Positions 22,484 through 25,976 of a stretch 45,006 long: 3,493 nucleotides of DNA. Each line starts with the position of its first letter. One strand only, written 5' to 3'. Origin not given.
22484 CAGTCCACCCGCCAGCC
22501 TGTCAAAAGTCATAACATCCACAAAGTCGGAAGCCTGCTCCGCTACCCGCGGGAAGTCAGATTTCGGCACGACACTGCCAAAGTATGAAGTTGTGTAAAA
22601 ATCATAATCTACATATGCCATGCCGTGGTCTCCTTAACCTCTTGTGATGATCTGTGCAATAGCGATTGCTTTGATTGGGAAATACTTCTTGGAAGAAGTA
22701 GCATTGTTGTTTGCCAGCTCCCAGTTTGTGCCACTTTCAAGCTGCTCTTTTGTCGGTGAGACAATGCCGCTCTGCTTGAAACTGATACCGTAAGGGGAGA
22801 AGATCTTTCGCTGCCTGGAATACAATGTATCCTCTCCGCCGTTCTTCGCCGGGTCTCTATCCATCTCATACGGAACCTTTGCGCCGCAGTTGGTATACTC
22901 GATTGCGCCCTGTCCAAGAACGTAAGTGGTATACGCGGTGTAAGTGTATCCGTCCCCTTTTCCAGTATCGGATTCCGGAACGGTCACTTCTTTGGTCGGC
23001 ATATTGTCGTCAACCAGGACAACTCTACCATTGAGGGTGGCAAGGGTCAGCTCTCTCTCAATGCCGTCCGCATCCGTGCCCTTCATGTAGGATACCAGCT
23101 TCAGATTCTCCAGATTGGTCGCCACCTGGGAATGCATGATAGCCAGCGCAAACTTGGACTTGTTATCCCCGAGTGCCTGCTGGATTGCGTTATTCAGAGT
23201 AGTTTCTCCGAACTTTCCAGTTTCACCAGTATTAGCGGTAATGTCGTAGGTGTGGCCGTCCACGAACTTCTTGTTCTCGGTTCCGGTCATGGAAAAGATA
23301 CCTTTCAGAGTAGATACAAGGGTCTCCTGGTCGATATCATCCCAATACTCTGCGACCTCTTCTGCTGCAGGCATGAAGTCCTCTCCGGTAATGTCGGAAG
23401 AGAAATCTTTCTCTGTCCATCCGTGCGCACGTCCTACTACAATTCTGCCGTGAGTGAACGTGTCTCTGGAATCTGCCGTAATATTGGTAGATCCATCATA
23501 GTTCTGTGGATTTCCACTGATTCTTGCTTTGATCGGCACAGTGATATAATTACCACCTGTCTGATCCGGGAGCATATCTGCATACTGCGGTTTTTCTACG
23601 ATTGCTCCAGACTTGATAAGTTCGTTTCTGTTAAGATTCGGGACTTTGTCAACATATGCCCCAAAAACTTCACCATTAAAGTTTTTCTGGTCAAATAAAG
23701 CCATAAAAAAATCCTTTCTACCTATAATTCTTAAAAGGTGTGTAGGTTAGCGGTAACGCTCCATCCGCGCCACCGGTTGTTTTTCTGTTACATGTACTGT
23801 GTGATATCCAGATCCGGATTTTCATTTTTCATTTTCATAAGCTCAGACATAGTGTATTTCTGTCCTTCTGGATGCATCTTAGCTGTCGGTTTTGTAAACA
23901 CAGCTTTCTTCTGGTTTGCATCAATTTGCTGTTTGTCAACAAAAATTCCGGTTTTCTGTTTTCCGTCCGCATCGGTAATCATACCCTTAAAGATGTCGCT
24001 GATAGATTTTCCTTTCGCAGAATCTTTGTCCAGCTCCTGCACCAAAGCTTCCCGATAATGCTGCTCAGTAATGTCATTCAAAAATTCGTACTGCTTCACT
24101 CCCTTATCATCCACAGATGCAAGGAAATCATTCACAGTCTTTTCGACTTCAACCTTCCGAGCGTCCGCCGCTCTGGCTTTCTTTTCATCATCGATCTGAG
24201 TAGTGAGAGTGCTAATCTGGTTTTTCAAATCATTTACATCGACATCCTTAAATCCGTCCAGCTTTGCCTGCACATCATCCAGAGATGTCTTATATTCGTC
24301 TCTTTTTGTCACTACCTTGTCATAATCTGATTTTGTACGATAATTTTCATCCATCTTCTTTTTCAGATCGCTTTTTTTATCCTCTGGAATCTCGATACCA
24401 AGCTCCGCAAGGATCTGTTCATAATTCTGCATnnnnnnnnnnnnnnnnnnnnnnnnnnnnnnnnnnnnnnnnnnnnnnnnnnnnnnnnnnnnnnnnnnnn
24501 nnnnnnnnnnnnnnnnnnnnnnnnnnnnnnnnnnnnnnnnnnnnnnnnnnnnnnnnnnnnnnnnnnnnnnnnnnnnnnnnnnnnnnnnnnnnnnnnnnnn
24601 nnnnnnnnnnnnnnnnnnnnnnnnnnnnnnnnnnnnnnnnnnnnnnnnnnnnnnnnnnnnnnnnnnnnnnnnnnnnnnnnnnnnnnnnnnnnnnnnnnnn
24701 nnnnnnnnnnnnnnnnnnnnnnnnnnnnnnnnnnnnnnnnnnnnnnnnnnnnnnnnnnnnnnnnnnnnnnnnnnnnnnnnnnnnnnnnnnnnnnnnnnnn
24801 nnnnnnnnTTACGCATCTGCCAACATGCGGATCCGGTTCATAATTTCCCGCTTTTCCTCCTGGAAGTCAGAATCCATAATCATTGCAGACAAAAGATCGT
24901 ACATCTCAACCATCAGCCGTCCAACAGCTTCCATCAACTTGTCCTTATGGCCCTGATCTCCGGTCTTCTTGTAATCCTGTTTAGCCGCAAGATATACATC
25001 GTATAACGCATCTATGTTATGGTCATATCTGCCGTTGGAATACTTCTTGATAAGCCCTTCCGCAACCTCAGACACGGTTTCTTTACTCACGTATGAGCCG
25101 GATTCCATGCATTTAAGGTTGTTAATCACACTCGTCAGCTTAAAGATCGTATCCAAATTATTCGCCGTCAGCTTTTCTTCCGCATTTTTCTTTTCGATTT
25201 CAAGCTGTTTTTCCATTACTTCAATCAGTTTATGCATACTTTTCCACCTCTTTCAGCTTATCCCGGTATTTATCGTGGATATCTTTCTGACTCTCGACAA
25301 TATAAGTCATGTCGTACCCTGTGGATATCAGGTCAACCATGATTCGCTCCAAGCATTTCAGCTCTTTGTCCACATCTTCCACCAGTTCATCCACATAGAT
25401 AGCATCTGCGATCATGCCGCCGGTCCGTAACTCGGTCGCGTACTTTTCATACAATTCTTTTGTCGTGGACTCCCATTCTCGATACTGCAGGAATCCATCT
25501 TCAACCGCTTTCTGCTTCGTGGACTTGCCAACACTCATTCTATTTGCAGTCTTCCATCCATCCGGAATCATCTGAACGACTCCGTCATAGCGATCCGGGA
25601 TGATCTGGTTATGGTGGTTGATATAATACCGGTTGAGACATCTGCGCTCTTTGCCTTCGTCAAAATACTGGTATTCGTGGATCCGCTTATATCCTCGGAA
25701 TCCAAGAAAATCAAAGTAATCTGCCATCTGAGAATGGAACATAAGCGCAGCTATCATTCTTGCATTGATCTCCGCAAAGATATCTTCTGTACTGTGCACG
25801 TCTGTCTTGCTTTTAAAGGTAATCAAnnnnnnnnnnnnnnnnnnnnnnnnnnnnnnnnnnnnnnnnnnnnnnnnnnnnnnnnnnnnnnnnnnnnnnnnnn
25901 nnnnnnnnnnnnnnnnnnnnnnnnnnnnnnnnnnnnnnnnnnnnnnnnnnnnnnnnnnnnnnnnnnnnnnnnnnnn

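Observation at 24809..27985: Uncharacterised seven-gene cassette wedged between the head-morphogenesis and scaffold genes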

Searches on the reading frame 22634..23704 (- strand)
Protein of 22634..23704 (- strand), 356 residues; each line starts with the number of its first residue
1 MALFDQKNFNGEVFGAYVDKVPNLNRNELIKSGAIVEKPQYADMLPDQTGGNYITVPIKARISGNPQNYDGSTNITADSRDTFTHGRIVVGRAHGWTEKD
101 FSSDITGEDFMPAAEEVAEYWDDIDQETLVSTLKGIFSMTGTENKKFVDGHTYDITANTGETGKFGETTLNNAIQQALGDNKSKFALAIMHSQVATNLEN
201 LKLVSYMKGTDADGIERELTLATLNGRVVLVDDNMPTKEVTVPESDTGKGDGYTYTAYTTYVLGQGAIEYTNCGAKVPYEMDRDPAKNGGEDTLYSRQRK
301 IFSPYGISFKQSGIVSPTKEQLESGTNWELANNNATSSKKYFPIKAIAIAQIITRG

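Call 37: search_protein_families(library=phrogs, max_evalue=0.00001, proteins=[window:22634-23704:-])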
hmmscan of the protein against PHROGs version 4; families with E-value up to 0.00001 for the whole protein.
window:22634-23704:- (356 aa): 3 families
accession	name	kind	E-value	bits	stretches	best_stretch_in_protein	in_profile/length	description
phrog_247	-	head and packaging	7e-86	289.6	1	1-354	4-341/351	major head protein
phrog_15288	-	head and packaging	8.7e-43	147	1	160-355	3-170/172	major head protein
phrog_19632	-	unknown function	4.2e-13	50.5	1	12-140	13-139/149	-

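Call 82: search_protein_families(library=pfam, max_evalue=0.001, proteins=[window:22634-23704:-])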
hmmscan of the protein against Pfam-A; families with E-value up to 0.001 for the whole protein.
window:22634-23704:- (356 aa): 1 family
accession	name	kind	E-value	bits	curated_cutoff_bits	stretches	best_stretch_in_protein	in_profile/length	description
PF20036.5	Gp13-like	-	2.7e-07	30.7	26.4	1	151-332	140-303/313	Major capsid protein 13-like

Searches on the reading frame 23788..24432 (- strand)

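Call 37: search_protein_families(library=phrogs, max_evalue=0.00001, proteins=[window:23788-24432:-])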
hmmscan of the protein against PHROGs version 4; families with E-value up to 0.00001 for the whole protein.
window:23788-24432:- (214 aa): 1 family
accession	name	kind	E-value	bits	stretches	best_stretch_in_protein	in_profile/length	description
phrog_194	-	head and packaging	2.4e-10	41.7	1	1-208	19-217/335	head scaffolding protein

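Call 82: search_protein_families(library=pfam, max_evalue=0.001, proteins=[window:23788-24432:-])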
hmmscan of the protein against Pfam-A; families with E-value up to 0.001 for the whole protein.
window:23788-24432:- (214 aa): 1 family
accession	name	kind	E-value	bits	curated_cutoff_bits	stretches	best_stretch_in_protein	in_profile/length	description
PF06810.17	Phage_scaffold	-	7.7e-12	45.9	35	1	5-107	3-106/170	Phage capsid assembly scaffolding protein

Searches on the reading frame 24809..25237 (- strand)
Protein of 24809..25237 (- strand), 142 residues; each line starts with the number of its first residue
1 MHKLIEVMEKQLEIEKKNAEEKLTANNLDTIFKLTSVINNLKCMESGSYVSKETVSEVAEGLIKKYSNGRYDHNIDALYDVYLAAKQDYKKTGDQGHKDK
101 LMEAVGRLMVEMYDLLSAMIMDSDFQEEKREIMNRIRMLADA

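Call 3: search_protein_families(library=pfam, max_evalue=0.1, proteins=[window:24809-25237:-])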
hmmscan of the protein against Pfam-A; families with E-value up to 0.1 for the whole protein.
window:24809-25237:- (142 aa): 1 family
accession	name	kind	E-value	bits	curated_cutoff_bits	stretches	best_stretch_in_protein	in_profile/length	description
PF17761.7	DUF1016_N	-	0.015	15.9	32.8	0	10-86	4-80/137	DUF1016 N-terminal domain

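Call 4: search_protein_families(library=phrogs, max_evalue=0.1, proteins=[window:24809-25237:-])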
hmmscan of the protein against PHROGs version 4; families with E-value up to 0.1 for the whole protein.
window:24809-25237:- (142 aa): 3 families
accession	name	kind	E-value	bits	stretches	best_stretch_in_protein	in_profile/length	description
phrog_28802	-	unknown function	2.2e-07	32.2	1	75-139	122-186/190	-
phrog_21501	-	unknown function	0.028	15.2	1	45-79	27-61/148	-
phrog_15913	-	unknown function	0.057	15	0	19-70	30-83/88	-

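Call 15: search_protein_families(library=ncbifam, max_evalue=0.1, proteins=[window:24809-25237:-])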
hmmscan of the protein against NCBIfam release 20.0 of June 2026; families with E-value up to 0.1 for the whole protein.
window:24809-25237:- (142 aa): 1 family
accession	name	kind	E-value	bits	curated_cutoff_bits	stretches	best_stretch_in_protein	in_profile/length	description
NF007209.0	PRK09631.1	equivalog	0.034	12.8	644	1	2-59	318-375/635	DNA topoisomerase IV subunit A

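Call 16: search_protein_families(library=padloc, max_evalue=0.1, proteins=[window:24809-25237:-])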
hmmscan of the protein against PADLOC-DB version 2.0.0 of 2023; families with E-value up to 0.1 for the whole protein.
window:24809-25237:- (142 aa): 1 family
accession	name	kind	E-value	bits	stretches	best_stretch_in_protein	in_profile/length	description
PDLC04808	PDC-S02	-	0.019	13.2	0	98-130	19-51/111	-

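Call 46: search_solved_structures(query=A6, max_evalue=10)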
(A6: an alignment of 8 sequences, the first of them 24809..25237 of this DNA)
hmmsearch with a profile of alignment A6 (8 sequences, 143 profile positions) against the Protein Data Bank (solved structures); distinct sequences matched with E-value up to 10: 3.
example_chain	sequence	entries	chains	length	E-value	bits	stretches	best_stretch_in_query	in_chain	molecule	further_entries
6q45_G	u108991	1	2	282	0.19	14.9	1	28-86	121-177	ATP synthase gamma chain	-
8uzp_M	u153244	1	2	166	0.8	12.9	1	6-56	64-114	stem_mimetic_01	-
6btm_A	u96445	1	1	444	0.95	12.6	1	52-91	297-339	Alternative Complex III subunit A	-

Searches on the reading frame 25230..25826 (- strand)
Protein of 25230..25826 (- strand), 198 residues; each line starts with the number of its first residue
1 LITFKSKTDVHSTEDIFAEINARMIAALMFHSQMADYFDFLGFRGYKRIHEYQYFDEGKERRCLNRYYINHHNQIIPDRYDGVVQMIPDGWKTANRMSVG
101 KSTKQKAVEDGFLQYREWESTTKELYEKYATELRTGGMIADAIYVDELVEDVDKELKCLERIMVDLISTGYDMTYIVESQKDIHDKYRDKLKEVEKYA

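Call 3: search_protein_families(library=pfam, max_evalue=0.1, proteins=[window:25230-25826:-])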
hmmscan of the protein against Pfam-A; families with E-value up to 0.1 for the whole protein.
window:25230-25826:- (198 aa): 2 families
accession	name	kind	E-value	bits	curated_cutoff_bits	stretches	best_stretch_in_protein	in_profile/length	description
PF04097.20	Nic96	-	0.0077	15.1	34.2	1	115-188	393-474/607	Nup93/Nic96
PF10743.14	Phage_Cox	-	0.061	13.6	27.5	0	79-136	24-80/87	Regulatory phage protein cox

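Call 4: search_protein_families(library=phrogs, max_evalue=0.1, proteins=[window:25230-25826:-])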
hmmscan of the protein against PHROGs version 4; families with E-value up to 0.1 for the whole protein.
window:25230-25826:- (198 aa): 2 families
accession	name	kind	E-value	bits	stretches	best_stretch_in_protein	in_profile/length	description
phrog_17879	-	unknown function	0.00028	21.7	1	28-189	26-170/175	-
phrog_12793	-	unknown function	0.0058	17.7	1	4-119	10-118/187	-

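Call 15: search_protein_families(library=ncbifam, max_evalue=0.1, proteins=[window:25230-25826:-])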
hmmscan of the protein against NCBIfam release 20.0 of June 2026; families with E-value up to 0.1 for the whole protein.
window:25230-25826:- (198 aa): 2 families
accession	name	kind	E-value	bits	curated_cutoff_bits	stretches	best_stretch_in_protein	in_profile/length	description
NF033500.1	phi80_GamL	equivalog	0.017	15.2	40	1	50-108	2-59/89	host nuclease inhibitor GamL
NF003444.0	PRK04984.1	equivalog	0.045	13.3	189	1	4-90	128-215/239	fatty acid metabolism transcriptional regulator FadR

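Call 16: search_protein_families(library=padloc, max_evalue=0.1, proteins=[window:25230-25826:-])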
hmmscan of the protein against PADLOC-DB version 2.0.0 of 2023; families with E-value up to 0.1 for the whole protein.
window:25230-25826:- (198 aa): 0 families

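Call 45: search_solved_structures(query=A5, max_evalue=10, show_alignments=2)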
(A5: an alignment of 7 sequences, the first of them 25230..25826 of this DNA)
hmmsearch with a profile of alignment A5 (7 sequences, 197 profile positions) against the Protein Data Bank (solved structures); distinct sequences matched with E-value up to 10: 12.
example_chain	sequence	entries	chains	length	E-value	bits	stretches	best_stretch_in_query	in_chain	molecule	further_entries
5ls9_A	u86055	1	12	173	0.025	17.4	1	12-75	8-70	Ferritin, putative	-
1s3q_A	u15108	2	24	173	0.055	16.2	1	12-71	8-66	ferritin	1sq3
3kx9_A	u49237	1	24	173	0.055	16.2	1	12-71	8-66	Ferritin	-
5v5k_A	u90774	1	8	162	0.077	15.8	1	13-65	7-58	Ferritin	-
8rkp_A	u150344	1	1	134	0.14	14.9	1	21-83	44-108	Cytochrome c prime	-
5b3i_A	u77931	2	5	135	0.14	14.9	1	21-83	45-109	Cytochrome c prime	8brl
5mww_A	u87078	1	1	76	0.21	14.3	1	17-53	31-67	RNA polymerase sigma factor SigA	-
5wpn_A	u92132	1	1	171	0.85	12.4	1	19-78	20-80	Ferritin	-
7dy8_H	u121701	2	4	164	4.7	9.9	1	22-77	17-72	Ferritin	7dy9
7dyb_H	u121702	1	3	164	5.9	9.6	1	22-76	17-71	Ferritin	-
1z4a_A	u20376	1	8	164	8.3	9.1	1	18-76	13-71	ferritin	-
6ls0_H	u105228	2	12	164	9.2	9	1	22-75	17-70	Ferritin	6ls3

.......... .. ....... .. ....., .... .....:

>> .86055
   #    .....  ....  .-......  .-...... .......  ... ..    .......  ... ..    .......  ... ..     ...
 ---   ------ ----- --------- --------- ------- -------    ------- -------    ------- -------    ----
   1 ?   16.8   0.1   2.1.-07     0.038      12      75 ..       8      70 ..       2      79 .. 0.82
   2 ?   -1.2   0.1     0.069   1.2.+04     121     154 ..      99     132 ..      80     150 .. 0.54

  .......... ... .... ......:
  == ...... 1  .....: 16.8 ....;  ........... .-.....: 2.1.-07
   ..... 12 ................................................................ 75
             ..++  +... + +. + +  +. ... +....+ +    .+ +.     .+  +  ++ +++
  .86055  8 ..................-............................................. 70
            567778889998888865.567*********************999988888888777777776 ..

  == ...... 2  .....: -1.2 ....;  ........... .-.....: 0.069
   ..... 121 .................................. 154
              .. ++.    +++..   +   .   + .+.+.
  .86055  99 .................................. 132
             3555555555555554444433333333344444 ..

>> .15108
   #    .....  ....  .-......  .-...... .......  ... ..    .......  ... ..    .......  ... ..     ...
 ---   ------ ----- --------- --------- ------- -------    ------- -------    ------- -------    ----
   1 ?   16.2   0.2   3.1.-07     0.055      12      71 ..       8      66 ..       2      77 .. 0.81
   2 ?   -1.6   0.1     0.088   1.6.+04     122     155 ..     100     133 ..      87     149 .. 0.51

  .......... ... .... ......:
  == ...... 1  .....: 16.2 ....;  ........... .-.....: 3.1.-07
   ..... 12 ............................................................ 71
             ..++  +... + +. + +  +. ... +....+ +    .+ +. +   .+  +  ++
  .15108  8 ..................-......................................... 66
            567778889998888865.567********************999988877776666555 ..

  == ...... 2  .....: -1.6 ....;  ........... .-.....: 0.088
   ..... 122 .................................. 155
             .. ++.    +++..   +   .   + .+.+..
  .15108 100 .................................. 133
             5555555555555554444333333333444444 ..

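Call 88: search_solved_structures(query=A10, max_evalue=1)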
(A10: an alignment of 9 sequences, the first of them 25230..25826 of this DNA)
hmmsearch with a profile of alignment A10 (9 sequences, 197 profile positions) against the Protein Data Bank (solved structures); distinct sequences matched with E-value up to 1: 31.
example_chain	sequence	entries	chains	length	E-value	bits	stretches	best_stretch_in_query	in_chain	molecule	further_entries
1z4a_A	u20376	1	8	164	1.1e-05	28.1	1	11-94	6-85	ferritin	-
5ls9_A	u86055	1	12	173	3.4e-05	26.6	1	14-76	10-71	Ferritin, putative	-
6txh_A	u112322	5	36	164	3.8e-05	26.4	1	12-75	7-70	Ferritin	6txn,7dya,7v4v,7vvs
6txj_A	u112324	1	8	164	5.7e-05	25.8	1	12-75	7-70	Ferritin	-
6txl_A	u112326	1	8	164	5.8e-05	25.8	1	12-117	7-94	Ferritin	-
6txk_A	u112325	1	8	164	5.9e-05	25.8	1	12-117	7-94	Ferritin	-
1vlg_A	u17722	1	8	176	6e-05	25.8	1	12-94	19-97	ferritin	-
6txi_A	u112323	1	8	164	8e-05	25.4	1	12-75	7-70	Ferritin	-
6txm_A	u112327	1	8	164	8.4e-05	25.3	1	12-122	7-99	Ferritin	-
6ls0_H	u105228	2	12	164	8.9e-05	25.2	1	12-92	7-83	Ferritin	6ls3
7dy8_H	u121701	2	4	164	0.00015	24.4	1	12-76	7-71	Ferritin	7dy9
7xa2_A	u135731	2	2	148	0.00028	23.6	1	12-75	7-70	Ferritin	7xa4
1s3q_A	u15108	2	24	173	0.00031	23.5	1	14-75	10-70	ferritin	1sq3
3kx9_A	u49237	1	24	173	0.00032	23.4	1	14-74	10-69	Ferritin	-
7xa0_A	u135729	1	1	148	0.00034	23.3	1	12-79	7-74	Ferritin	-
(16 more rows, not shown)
